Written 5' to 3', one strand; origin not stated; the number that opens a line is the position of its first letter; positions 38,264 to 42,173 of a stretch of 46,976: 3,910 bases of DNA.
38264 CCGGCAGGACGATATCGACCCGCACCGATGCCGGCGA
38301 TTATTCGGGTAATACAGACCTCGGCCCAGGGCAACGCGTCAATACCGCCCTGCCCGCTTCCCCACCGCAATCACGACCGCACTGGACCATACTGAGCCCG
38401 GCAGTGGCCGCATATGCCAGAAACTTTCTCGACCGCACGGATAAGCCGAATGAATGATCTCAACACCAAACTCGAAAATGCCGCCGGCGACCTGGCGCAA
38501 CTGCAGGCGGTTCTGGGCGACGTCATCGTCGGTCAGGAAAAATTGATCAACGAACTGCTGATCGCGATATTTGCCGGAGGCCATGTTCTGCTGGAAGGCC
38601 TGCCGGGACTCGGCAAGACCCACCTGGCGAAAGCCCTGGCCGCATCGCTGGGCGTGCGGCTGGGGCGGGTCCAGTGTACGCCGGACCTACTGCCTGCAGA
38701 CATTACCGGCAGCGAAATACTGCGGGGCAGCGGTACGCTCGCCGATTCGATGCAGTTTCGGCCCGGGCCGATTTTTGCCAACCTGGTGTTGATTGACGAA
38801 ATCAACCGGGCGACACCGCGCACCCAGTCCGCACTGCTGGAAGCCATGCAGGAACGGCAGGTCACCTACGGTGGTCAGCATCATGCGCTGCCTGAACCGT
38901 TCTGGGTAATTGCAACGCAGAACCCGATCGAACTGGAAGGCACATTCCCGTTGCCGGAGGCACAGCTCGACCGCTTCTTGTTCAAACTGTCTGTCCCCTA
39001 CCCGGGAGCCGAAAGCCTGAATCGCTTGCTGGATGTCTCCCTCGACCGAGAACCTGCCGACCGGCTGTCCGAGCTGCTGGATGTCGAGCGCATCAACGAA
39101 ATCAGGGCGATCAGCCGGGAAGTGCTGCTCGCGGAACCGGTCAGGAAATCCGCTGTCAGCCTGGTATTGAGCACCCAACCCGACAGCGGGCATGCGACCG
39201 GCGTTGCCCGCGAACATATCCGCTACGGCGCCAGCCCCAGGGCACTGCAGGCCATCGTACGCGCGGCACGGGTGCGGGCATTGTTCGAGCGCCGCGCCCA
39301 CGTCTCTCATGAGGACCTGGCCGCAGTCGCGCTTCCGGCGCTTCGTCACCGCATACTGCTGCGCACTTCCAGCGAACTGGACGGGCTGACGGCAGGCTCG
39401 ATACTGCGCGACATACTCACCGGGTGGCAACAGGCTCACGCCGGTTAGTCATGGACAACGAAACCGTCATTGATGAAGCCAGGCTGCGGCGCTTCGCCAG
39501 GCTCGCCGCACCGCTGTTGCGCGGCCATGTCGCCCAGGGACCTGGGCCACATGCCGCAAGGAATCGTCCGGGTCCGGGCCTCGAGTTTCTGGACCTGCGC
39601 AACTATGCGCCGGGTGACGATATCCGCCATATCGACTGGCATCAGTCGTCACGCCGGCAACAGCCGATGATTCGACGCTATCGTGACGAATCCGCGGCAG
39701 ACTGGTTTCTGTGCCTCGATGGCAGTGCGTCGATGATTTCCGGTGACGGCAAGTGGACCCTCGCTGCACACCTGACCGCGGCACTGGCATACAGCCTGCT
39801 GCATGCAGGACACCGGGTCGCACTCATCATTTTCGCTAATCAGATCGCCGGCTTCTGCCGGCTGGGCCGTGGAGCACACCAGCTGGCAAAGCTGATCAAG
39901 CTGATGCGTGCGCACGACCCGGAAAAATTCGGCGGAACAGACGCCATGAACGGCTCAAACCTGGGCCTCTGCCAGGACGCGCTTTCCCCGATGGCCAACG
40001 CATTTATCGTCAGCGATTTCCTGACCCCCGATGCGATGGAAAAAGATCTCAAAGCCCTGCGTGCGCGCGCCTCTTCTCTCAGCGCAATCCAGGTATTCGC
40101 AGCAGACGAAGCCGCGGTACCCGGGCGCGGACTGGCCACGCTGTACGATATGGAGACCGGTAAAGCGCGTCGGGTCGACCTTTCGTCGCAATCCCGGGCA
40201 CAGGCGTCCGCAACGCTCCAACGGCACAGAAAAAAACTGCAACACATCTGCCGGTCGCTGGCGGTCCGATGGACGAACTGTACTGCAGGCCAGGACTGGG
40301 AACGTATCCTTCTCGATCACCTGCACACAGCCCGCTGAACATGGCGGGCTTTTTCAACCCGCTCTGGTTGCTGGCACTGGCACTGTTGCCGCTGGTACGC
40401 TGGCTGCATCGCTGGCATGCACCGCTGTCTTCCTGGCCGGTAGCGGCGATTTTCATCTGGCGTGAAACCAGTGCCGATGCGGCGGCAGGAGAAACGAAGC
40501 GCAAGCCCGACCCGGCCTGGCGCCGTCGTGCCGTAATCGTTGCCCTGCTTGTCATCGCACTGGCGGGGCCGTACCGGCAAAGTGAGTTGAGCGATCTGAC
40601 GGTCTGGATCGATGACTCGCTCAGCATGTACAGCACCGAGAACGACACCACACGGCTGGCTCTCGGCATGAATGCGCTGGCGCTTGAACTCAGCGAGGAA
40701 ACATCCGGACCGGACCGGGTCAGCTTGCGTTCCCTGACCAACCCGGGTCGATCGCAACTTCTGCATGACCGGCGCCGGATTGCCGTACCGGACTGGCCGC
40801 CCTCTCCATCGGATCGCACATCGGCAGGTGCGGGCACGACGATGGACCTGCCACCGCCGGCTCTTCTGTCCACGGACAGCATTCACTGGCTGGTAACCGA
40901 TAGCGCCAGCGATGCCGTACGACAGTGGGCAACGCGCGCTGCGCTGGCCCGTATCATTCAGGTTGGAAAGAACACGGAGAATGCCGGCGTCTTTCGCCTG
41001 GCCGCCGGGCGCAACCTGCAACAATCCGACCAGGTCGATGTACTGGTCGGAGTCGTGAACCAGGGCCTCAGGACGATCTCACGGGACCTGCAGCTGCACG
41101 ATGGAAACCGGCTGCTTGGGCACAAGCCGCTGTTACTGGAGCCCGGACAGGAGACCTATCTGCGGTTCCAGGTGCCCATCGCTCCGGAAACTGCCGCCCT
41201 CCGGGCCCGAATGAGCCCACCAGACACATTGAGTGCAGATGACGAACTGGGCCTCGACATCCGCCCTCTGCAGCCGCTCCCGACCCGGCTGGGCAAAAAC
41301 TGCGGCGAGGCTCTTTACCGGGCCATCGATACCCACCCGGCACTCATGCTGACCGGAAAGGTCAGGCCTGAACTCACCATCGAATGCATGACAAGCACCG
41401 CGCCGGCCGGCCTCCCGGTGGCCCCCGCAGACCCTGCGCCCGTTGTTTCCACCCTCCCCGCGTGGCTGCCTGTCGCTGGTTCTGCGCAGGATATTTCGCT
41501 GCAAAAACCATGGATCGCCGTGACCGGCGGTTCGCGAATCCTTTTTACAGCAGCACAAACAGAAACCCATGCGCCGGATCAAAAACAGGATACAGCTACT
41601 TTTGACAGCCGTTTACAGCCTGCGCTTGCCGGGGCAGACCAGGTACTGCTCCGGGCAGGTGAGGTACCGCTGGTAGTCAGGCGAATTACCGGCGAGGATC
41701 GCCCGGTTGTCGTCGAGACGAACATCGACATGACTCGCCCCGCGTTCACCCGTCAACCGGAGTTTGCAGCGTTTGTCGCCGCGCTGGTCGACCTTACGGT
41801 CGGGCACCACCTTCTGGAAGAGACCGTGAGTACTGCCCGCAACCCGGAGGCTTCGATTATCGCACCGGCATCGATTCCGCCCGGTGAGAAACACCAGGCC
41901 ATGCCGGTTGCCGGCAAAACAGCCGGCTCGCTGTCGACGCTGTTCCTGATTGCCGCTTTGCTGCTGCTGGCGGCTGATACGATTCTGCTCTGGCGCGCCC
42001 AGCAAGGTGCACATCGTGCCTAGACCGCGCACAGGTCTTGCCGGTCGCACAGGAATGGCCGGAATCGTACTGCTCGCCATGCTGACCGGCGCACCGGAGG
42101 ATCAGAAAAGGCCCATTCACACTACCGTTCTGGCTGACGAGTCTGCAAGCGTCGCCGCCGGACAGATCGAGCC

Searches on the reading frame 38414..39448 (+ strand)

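Call 70: search_protein_families(library=pfam, proteins=[window:38414-39448:+], max_evalue=0.00001)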
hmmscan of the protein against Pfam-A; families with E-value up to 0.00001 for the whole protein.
window:38414-39448:+ (344 aa): 6 families
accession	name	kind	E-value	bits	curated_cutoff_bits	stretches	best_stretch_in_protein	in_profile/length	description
PF07726.17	AAA_3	-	5.1e-59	198.3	27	1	57-190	1-131/131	ATPase family associated with various cellular activities (AAA)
PF17863.7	AAA_lid_2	-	6.1e-16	58.4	22.7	1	265-334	5-74/74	AAA lid domain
PF07728.20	AAA_5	-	4.1e-15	56.5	22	1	57-188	1-139/139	AAA domain (dynein-related subfamily)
PF20030.5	bpMoxR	-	1.1e-12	47.9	27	1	30-215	6-187/205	MoxR domain in the MoxR-vWA-beta-propeller ternary systems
PF00004.35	AAA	-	6.8e-09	36.7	21.2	1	58-174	1-114/131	ATPase family associated with various cellular activities (AAA)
PF05496.18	RuvB_N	-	1.4e-08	35.1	27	1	39-150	10-113/159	Holliday junction DNA helicase RuvB P-loop domain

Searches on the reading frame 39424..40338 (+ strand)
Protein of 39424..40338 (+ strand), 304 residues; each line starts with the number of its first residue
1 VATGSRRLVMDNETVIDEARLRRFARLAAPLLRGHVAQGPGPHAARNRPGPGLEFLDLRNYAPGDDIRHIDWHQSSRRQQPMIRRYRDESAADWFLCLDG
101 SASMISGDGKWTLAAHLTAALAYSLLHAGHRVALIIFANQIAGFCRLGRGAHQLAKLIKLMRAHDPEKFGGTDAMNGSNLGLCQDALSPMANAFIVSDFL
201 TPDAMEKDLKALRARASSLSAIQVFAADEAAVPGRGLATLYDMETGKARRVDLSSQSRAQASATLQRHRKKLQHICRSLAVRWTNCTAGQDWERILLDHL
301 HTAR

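Call 70: search_protein_families(library=pfam, proteins=[window:39424-40338:+], max_evalue=0.00001)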
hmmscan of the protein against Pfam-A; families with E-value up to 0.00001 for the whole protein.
window:39424-40338:+ (304 aa): 1 family
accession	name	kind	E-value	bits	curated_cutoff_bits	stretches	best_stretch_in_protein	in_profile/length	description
PF01882.25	DUF58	-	1.1e-37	129.8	23.4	1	57-270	1-215/216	Protein of unknown function DUF58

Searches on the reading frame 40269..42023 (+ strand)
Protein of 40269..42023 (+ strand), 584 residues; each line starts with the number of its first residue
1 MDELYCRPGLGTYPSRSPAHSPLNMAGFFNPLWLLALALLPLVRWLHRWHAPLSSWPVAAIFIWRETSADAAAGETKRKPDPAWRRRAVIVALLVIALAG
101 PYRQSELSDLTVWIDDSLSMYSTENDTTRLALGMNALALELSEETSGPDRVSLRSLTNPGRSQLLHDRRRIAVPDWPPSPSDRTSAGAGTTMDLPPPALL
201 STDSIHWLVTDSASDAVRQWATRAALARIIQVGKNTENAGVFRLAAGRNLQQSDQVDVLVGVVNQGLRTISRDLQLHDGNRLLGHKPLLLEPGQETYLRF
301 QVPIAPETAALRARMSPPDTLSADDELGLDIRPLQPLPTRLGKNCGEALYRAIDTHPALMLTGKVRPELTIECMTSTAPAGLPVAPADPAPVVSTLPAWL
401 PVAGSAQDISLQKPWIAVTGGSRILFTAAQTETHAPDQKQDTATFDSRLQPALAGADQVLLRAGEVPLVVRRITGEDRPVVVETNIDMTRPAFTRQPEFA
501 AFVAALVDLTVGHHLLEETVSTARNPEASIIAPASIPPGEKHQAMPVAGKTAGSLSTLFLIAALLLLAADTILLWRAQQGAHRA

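Call 70: search_protein_families(library=pfam, proteins=[window:40269-42023:+], max_evalue=0.00001)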
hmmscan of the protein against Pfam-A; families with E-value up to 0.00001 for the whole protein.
window:40269-42023:+ (584 aa): 1 family
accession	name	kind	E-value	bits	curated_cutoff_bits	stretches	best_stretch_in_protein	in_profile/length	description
PF07584.16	BatA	-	1.9e-06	28.7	25.9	1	25-101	1-77/77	Aerotolerance regulator N-terminal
